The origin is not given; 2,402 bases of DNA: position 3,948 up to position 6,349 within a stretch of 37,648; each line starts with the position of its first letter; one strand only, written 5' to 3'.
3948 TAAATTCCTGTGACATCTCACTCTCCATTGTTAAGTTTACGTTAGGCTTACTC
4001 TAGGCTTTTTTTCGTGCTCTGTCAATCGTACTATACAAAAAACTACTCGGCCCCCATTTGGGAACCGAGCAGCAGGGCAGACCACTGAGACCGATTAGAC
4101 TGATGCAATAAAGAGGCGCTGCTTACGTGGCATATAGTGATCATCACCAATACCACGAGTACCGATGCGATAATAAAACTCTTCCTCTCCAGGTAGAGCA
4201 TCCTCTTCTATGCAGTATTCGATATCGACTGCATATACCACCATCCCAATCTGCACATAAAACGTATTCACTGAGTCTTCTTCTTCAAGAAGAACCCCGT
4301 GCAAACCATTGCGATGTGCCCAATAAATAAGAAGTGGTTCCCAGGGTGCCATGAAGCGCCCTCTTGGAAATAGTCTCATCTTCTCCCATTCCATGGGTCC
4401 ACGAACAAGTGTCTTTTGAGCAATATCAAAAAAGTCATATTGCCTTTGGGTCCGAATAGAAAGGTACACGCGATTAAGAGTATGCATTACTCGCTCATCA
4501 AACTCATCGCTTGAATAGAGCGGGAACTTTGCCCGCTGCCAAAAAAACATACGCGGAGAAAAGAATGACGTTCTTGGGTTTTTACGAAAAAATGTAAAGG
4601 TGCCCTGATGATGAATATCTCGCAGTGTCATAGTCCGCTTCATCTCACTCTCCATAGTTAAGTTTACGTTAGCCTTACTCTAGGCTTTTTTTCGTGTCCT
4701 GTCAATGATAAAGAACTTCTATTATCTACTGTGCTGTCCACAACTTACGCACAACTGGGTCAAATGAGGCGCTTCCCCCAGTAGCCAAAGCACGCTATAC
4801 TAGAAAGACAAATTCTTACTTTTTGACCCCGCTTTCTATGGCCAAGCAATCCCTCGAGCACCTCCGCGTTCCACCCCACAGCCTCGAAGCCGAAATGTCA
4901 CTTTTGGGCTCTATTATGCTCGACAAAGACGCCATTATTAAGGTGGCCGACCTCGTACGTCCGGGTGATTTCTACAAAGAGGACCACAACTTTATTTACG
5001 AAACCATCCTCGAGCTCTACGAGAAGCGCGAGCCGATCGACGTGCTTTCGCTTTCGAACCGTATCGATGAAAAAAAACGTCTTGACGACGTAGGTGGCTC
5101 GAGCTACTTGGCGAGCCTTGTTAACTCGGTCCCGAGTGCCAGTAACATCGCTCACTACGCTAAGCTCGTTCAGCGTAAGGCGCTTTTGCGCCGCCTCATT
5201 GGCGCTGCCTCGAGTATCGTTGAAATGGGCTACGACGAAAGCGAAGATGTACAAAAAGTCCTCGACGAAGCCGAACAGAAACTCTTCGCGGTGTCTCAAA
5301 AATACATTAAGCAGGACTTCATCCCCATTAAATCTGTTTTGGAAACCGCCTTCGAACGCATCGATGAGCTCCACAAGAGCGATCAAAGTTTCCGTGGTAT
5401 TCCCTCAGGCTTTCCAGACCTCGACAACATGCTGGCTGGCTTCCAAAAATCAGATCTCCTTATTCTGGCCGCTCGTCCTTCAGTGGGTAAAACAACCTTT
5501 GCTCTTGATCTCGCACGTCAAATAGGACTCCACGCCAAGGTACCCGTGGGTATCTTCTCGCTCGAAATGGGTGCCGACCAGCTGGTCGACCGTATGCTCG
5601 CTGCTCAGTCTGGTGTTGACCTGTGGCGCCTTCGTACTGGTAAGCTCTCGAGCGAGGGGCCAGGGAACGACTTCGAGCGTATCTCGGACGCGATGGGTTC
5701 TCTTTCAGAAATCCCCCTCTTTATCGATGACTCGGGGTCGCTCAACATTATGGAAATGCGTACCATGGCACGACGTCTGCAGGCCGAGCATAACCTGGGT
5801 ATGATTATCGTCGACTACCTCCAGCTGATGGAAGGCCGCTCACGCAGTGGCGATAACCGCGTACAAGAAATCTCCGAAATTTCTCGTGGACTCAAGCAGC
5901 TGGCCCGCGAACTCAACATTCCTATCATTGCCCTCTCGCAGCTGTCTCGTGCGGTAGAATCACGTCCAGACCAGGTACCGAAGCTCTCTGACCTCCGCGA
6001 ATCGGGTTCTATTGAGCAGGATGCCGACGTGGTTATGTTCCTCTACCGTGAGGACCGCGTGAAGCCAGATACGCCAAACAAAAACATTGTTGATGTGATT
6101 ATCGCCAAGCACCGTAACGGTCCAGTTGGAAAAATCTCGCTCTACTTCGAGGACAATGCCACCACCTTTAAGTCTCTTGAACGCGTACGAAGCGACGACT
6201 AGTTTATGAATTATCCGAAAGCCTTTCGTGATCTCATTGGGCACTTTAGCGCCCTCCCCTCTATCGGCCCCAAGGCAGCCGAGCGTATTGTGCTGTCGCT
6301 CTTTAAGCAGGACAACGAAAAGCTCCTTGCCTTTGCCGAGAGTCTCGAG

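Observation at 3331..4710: Two tandem gene cassettes with near-identical regulatory flanks and almost unrecognisably diverged coding sequence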

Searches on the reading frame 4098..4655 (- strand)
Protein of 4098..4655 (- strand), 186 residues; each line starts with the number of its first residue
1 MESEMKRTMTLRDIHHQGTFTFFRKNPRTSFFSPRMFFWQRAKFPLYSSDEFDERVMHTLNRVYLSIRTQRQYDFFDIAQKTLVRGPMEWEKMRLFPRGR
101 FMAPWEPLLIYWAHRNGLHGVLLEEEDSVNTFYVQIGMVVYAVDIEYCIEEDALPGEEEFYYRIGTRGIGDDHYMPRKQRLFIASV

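Call 6: search_protein_families(library=pfam, proteins=[window:4098-4655:-], max_evalue=10)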
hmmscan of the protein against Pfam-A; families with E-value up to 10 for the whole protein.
window:4098-4655:- (186 aa): 0 families

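Call 7: search_protein_families(library=padloc, proteins=[window:4098-4655:-], max_evalue=10)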
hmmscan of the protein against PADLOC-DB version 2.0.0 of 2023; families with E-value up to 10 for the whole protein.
window:4098-4655:- (186 aa): 0 families

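Call 9: find_homologous_proteins(query=window:4098-4655:-, max_evalue=0.01)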
Query window:4098-4655:- (186 aa): 3 proteins with E <= 0.01 among 16 candidates.
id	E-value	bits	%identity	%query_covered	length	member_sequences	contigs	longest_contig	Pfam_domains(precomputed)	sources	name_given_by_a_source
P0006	6.2e-125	432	100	100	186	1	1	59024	-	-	-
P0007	3.2e-105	368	88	100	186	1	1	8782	-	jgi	jgi:hypothetical protein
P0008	1.3e-22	99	37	97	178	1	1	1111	-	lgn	-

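Call 10: find_encoding_contigs(protein=P0007, flank=8000)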
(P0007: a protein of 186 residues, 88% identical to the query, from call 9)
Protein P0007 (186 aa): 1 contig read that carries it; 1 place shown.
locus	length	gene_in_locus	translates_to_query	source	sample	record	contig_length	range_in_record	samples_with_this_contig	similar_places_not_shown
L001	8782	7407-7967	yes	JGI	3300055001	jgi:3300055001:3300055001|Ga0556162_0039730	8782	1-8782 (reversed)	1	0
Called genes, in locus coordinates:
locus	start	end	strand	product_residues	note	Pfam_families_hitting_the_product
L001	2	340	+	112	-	?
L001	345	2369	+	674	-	PF04865:Baseplate_J (weak)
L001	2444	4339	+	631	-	PF01411:tRNA-synt_2c, PF07973:tRNA_SAD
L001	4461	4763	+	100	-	PF00829:Ribosomal_L21p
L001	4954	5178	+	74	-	-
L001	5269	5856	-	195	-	PF21176:RecR_HhH, PF02132:RecR_ZnF (weak), PF01751:Toprim, PF13662:Toprim_4, PF21175:RecR_C (weak)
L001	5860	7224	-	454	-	PF00772:DnaB, PF13481:AAA_25, PF03796:DnaB_C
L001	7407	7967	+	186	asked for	-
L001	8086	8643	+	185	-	-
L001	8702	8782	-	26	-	?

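Call 20: find_encoding_contigs(protein=P0008, flank=3000)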
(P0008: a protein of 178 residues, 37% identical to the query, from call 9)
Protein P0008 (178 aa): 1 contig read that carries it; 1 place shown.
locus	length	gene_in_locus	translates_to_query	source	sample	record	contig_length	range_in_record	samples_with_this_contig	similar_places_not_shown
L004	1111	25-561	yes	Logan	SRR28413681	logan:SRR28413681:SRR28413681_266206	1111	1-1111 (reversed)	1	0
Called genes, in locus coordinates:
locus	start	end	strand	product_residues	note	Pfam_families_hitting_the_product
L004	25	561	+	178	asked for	-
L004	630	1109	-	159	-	?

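Call 56: predict_structure(alignment_id=A5)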
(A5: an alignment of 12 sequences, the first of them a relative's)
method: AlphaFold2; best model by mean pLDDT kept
length: 186 residues; sequences in the alignment: 12
mean_pLDDT: 70.1   pTM: 0.69
mean pLDDT of the five models: 70.1, 61.4, 60.1, 59.3, 57.0
residues with pLDDT >= 90: 14; 70-90: 96; 50-70: 42; < 50: 34
segments of 3 or more residues with pLDDT < 50: 1-5, 39-63, 65-67
pLDDT, mean of each block of 10 residues (from residue 1): 53 84 62 52 39 44 52 84 63 75 84 83 88 84 86 70 79 71 83
secondary structure, 60 per line:
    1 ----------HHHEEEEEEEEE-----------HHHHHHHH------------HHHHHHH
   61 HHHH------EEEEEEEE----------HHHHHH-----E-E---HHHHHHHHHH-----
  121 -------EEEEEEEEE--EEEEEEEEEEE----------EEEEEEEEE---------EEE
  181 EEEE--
elements in order: E14-22 H34-41 H54-64 E71-78 H89-94 H106-115 E128-136 E139-149 E160-168 E178-184

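Call 58: fold_search(model_id=the predicted structure, library=pdb)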
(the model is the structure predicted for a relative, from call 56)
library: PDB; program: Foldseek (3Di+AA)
matches with E <= 10: 442; with E <= 0.001: 0
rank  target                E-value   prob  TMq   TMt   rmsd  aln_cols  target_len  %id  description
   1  9hlj_A                2.4e-01  0.04  0.14  0.11  24.9       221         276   10  Crystal structure of GV37-TCR in complex with HLA-C*12:02 with KAYNVTQAF (KF9), a 9-mer epitope from SARS-CoV-2 Nucleo (released 2025-08-06)
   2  21ie_A                4.4e-01  0.51  0.14  0.36   4.5        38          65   10  The MIDN Catch-IRF4 (A8S) fusion protein (released 2026-02-04)
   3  3rgv_C                6.2e-01  0.04  0.15  0.11  25.9       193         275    9  A single TCR bound to MHCI and MHC II reveals switchable TCR conformers (released 2011-07-20)
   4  3tby_A                7.0e-01  0.03  0.14  0.11  24.6       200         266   10  CRYSTAL STRUCTURE OF THE MURINE CLASS I MAJOR HISTOCOMPATIBILITY COMPLEX H-2DB IN COMPLEX WITH THE LCMV-DERIVED GP33 A (released 2012-08-08)
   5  6x00_A                7.4e-01  0.03  0.16  0.12  23.9       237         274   11  Structure of DbNA(11) peptides bound to H-2Db MHC-I (released 2020-09-16)
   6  2bck_A                7.9e-01  0.01  0.11  0.08  23.7       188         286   11  Crystal Structure of HLA-A*2402 Complexed with a telomerase peptide (released 2006-01-10)
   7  2j8q_B                8.4e-01  0.02  0.12  0.11  14.8       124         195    8  Crystal structure of human cleavage and polyadenylation specificity factor 5 (CPSF5) in complex with a sulphate ion. (released 2006-11-13)
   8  6lhf_A                8.9e-01  0.03  0.15  0.11  23.6       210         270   11  Crystal structure of chicken cCD8aa/pBF2*15:01 (released 2020-12-09)
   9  6irl_A                8.9e-01  0.03  0.15  0.11  23.5       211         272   10  Crystal structure of 8-mer peptide from avian influenza H5N1 virus in complex with BF2*1501 (released 2020-03-18)
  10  8z0h_A                8.9e-01  0.03  0.15  0.11  24.1       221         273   10  Crystal structure of 9-mer peptide from ALV-J in complex with BF2*0201 (released 2025-01-15)
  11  7jl6_B                9.4e-01  0.15  0.21  0.38  11.5        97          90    5  Heme binding to SrrB PAS domain plays a role in redox regulation of S. aureus SrrAB two-component system (released 2021-08-04)
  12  1p4l_A                1.0e+00  0.03  0.16  0.12  25.3       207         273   10  Crystal structure of NK receptor Ly49C mutant with its MHC class I ligand H-2Kb (released 2003-11-11)
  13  4cw1_D                1.0e+00  0.03  0.15  0.11  24.7       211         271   10  COMPLEX OF A B14 CHICKEN MHC CLASS I MOLECULE AND A 9MER CHICKEN PEPTIDE (released 2015-05-06)
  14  7na5_A                1.0e+00  0.03  0.15  0.11  25.5       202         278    9  Structure of the H2DB-TCR ternary complex with HSF2 melanoma neoantigen (released 2022-06-22)
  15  4pg2_A                1.0e+00  0.02  0.12  0.09  23.3       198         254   12  The crystal structure of H-2Db with a S-glutathionylated peptide (released 2014-09-10)
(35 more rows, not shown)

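Call 66: fold_search(model_id=the predicted structure, library=viral)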
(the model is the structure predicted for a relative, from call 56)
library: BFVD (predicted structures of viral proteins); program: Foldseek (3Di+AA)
matches with E <= 10: 806; with E <= 0.001: 0
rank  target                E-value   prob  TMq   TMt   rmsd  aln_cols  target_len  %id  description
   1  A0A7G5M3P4            3.3e-02  0.25  0.14  0.11  14.9        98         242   17  (no name in the UniProt tables at hand)
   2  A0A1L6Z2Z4            1.0e-01  0.15  0.18  0.11  17.0       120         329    9  (no name in the UniProt tables at hand)
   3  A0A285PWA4            1.2e-01  0.16  0.17  0.18  14.8       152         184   14  F-box domain-containing protein [Cedratvirus lausannensis]
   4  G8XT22                1.5e-01  0.13  0.17  0.17  15.5       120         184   12  Envelope glycoprotein UL130 [Saimiriine betaherpesvirus 4]
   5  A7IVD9                1.9e-01  0.80  0.23  0.34   3.7        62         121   11  Uncharacterized protein m759L [Paramecium bursaria Chlorella virus MT325]
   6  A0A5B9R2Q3            1.9e-01  0.54  0.33  0.25   5.6       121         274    6  Envelope protein UL45 [Cacatuid alphaherpesvirus 2]
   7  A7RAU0                2.1e-01  0.35  0.19  0.30   9.8        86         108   14  (no name in the UniProt tables at hand)
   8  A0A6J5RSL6            2.1e-01  0.12  0.16  0.19  11.8        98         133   13  Uncharacterized protein [uncultured Caudovirales phage]
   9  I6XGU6                3.8e-01  0.44  0.22  0.42  10.0        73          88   15  Uncharacterized protein [Vibrio phage phi-pp2]
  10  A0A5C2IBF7            3.8e-01  0.18  0.19  0.37   7.5        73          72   20  Uncharacterized protein [Burkholderia phage AMP1]
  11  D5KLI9                3.8e-01  0.11  0.19  0.18  13.8       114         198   12  UL130 [Simian cytomegalovirus (strain Colburn)]
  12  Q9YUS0                3.8e-01  0.07  0.15  0.20   8.7        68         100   12  Uncharacterized protein [Turkey adenovirus 3]
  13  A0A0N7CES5            4.1e-01  0.08  0.15  0.29  13.7        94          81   10  Uncharacterized protein [Salmonella phage 38]
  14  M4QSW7                4.1e-01  0.08  0.19  0.19  14.9       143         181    8  (no name in the UniProt tables at hand)
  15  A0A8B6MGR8            4.3e-01  0.08  0.16  0.14  16.9       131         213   11  (no name in the UniProt tables at hand)
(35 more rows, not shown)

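Call 67: find_related_loci(query=A6, collection=metagenome_contigs, flank=5000)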
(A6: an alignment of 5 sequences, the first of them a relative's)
Query A6 (186 aa) in metagenome_contigs; peptide patterns used: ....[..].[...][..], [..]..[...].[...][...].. (x = any residue, [..] = any of these).
223 stretches matched a pattern, but none encodes a relative of the query by tblastn (E <= 1e-3).

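Call 77: search_solved_structures(query=A6, max_evalue=10)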
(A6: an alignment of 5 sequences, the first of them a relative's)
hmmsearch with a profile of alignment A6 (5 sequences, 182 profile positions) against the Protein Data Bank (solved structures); distinct sequences matched with E-value up to 10: 0.

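Call 85: find_related_loci(query=A6, collection=viral_contigs, flank=5000)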
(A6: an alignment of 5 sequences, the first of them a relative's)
Query A6 (186 aa) in viral_contigs; peptide patterns used: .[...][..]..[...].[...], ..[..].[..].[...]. (x = any residue, [..] = any of these).
84 stretches matched a pattern, but none encodes a relative of the query by tblastn (E <= 1e-3).

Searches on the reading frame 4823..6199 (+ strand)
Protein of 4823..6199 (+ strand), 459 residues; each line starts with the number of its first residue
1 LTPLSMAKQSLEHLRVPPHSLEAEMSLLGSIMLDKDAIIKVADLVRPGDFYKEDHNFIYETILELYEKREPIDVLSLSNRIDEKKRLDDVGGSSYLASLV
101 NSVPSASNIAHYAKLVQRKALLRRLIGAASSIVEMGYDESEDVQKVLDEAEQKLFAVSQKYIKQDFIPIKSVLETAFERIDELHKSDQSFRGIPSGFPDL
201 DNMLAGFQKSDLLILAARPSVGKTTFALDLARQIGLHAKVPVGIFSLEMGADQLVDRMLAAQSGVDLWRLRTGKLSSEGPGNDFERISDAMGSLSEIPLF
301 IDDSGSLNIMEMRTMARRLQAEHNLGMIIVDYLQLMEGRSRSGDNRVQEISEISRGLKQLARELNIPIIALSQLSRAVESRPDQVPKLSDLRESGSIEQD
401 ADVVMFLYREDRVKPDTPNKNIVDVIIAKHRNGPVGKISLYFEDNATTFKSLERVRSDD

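Call 30: find_related_loci(query=window:4823-6199:+, collection=genome_contigs, flank=6000)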
Query window:4823-6199:+ (459 aa) in genome_contigs; peptide patterns used: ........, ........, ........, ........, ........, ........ (x = any residue, [..] = any of these).
600 stretches matched a pattern (row limit reached: there are more); 599 encode a relative of the query (tblastn E <= 1e-3); the best 80 are kept; 80 distinct loci.
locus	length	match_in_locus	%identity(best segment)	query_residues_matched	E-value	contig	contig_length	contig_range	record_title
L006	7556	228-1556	79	12-454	0e+0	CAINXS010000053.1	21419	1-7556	MAG: Candidatus Moranbacteria bacterium isolate LaPlata-7m-b_bin-649 genome assembly, contig: bin-649:53/90, whole genom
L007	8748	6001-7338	77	12-457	0e+0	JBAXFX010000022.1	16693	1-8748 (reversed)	MAG: Candidatus Moraniibacteriota bacterium isolate ELA282 MAG282_22, whole genome shotgun sequence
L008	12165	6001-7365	75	6-458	0e+0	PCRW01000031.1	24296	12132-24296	MAG: Candidatus Moranbacteria bacterium CG23_combo_of_CG06-09_8_20_14_all_35_22 CG23_scaffold_3551_c, whole genome shotg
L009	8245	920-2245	76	14-458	0e+0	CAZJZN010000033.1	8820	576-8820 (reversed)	MAG TPA_asm: uncultured Bdellovibrionales bacterium isolate SRP286056_co1_430 genome assembly, contig: NODE_10506_length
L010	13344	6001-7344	75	8-458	0e+0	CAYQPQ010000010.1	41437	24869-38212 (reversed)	MAG TPA_asm: uncultured Bdellovibrionales bacterium isolate SRP278252_co1_435 genome assembly, contig: NODE_1324_length_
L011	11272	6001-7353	59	8-454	5e-180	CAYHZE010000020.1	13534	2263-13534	MAG TPA_asm: uncultured Candidatus Saccharibacteria bacterium isolate ERP119705_co17_184 genome assembly, contig: NODE_6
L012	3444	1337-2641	60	15-454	0e+0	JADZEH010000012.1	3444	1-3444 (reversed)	MAG: Candidatus Doudnabacteria bacterium isolate SJ812 c_000000562196, whole genome shotgun sequence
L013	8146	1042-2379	59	15-454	8e-179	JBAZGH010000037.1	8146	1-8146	MAG: Patescibacteria group bacterium isolate SO_2017_LW3_40 NODE_29247_length_8146_cov_1.298167_LW162_2017, whole genome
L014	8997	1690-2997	59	15-455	5e-178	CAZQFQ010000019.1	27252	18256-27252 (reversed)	MAG TPA_asm: uncultured Candidatus Saccharibacteria bacterium isolate binchicken_co3_512 genome assembly, contig: NODE_5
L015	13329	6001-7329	58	7-454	4e-177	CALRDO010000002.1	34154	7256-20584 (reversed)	MAG: Patescibacteria group bacterium UBA4664 isolate TH-Jun18-49 genome assembly, contig: TH-Jun18-C2374, whole genome s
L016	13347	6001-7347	59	4-452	7e-177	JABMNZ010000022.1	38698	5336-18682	MAG: Parcubacteria group bacterium isolate bin.251 k141_4876797, whole genome shotgun sequence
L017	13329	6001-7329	59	15-451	1e-176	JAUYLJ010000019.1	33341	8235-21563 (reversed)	MAG: bacterium isolate C24_metabat.bin.3 C24_k141_1038424, whole genome shotgun sequence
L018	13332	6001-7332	60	15-454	1e-175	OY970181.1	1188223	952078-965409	MAG: uncultured bacterium isolate MFD00905.bin.1.35 genome assembly, chromosome: 1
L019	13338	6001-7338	57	15-454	5e-175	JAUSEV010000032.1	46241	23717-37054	MAG: Candidatus Uhrbacteria bacterium isolate E14_maxbin.233 E14_k141_121277, whole genome shotgun sequence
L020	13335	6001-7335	56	5-454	4e-175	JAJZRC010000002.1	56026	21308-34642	MAG: bacterium isolate SKS1.bin76 NODE_903_length_56026_cov_2.451225, whole genome shotgun sequence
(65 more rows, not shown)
